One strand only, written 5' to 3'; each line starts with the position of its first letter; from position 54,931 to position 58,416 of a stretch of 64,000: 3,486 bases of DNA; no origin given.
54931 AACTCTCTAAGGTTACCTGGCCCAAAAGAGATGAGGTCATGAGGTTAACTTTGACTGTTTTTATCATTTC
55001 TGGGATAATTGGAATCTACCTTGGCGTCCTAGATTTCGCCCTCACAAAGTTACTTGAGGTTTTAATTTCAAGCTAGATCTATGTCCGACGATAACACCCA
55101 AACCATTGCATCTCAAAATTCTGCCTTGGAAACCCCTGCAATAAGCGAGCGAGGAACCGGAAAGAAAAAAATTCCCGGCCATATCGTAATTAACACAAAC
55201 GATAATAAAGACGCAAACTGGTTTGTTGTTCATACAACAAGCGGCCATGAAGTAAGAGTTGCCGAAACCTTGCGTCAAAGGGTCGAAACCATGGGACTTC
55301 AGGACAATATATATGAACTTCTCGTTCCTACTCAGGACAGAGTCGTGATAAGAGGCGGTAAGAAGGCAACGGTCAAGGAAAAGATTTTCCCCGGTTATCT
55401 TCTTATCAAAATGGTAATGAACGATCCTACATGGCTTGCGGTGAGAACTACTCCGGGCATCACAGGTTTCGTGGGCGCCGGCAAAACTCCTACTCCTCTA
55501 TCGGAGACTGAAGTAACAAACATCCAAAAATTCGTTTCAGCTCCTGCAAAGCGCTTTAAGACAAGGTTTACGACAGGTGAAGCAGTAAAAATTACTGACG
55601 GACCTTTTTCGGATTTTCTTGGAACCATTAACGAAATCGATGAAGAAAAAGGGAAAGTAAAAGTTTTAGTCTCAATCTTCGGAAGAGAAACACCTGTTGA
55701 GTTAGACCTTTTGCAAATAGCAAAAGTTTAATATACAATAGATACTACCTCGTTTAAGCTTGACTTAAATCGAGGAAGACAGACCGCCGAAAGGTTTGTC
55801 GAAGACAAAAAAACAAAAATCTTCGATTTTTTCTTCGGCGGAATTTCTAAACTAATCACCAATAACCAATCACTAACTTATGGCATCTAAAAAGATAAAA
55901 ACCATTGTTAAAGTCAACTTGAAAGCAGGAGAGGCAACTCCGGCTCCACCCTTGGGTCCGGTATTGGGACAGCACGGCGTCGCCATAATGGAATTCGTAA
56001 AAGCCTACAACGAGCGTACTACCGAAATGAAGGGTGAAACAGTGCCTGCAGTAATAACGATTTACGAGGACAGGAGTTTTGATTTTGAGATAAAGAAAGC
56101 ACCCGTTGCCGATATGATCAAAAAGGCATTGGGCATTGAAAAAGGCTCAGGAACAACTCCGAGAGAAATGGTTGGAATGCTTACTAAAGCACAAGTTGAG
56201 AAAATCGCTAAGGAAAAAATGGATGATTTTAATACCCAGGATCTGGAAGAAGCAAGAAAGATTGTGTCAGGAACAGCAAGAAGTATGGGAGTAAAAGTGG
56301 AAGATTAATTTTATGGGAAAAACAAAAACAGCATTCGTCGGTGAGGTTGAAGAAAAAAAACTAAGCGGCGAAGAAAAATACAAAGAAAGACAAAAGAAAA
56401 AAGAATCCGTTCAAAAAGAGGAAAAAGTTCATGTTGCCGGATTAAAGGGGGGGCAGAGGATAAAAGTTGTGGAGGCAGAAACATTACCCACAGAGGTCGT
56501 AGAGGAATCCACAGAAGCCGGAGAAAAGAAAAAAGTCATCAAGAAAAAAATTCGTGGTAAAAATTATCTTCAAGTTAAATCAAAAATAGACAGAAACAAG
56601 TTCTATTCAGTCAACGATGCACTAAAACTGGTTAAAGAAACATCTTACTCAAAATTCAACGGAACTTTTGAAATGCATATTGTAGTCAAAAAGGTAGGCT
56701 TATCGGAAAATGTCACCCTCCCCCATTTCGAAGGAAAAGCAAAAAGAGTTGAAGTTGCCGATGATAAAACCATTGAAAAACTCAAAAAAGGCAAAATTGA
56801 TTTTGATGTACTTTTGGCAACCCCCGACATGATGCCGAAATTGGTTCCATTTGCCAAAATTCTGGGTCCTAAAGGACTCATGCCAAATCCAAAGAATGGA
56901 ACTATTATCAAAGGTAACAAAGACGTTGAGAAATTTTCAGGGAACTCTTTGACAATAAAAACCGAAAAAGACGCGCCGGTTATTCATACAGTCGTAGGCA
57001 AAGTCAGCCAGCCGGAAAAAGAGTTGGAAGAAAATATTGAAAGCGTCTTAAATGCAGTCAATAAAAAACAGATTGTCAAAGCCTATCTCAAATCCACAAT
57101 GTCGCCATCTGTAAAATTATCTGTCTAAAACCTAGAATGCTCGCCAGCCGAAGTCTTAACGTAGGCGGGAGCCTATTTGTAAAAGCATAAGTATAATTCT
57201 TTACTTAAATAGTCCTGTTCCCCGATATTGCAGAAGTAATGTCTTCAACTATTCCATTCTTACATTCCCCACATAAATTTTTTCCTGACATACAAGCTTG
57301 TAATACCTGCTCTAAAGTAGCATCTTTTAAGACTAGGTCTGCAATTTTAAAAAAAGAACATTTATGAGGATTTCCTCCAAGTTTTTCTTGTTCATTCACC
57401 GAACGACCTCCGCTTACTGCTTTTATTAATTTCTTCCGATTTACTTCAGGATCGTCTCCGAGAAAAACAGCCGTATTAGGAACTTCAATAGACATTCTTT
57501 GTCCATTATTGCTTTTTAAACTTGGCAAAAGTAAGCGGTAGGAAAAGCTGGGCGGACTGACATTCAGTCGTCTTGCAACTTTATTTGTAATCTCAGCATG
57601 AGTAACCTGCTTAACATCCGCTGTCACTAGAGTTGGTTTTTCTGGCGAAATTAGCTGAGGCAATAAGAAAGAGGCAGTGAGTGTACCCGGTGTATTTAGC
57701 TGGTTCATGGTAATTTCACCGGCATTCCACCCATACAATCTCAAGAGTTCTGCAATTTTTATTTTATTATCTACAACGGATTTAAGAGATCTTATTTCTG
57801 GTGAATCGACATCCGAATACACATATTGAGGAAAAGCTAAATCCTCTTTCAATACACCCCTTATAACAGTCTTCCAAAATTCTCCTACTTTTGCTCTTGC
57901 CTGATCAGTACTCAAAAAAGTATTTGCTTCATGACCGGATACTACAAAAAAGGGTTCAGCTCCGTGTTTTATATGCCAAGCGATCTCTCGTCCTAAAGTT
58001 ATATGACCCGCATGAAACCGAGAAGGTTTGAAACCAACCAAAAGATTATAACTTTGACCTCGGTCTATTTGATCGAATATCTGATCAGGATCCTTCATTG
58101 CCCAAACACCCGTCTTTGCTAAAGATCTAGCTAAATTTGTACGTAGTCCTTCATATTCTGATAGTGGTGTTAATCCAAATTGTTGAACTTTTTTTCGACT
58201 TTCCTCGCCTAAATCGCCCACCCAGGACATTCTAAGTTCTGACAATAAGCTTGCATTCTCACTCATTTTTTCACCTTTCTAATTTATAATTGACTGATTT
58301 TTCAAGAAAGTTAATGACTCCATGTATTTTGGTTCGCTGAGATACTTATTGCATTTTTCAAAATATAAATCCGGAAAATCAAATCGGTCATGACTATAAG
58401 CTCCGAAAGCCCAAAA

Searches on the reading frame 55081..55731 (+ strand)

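Call 81: search_protein_families(library=pfam, proteins=[window:55081-55731:+], max_evalue=0.0001)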
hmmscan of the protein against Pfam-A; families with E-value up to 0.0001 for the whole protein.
window:55081-55731:+ (216 aa): 2 families
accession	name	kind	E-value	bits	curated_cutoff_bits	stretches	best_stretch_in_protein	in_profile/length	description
PF02357.24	NusG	-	3.4e-26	92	22.2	1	46-148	2-92/93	Transcription termination factor nusG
PF00467.35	KOW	-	1e-05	25.6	22.3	1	166-195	2-29/32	KOW motif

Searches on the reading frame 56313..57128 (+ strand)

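Call 81: search_protein_families(library=pfam, proteins=[window:56313-57128:+], max_evalue=0.0001)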
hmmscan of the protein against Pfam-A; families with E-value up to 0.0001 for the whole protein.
window:56313-57128:+ (271 aa): 1 family
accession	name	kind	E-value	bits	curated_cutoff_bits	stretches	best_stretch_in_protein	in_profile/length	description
PF00687.26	Ribosomal_L1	-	5.8e-26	91.7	32.2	1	152-265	78-198/198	Ribosomal protein L1p/L10e family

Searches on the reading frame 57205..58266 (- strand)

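Call 81: search_protein_families(library=pfam, proteins=[window:57205-58266:-], max_evalue=0.0001)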
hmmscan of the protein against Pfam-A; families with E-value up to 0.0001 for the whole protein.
window:57205-58266:- (353 aa): 1 family
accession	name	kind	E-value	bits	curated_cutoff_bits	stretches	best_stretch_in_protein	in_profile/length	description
PF00579.31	tRNA-synt_1b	-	1.4e-10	41.5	21.1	1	74-342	7-286/292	tRNA synthetases class I (W and Y)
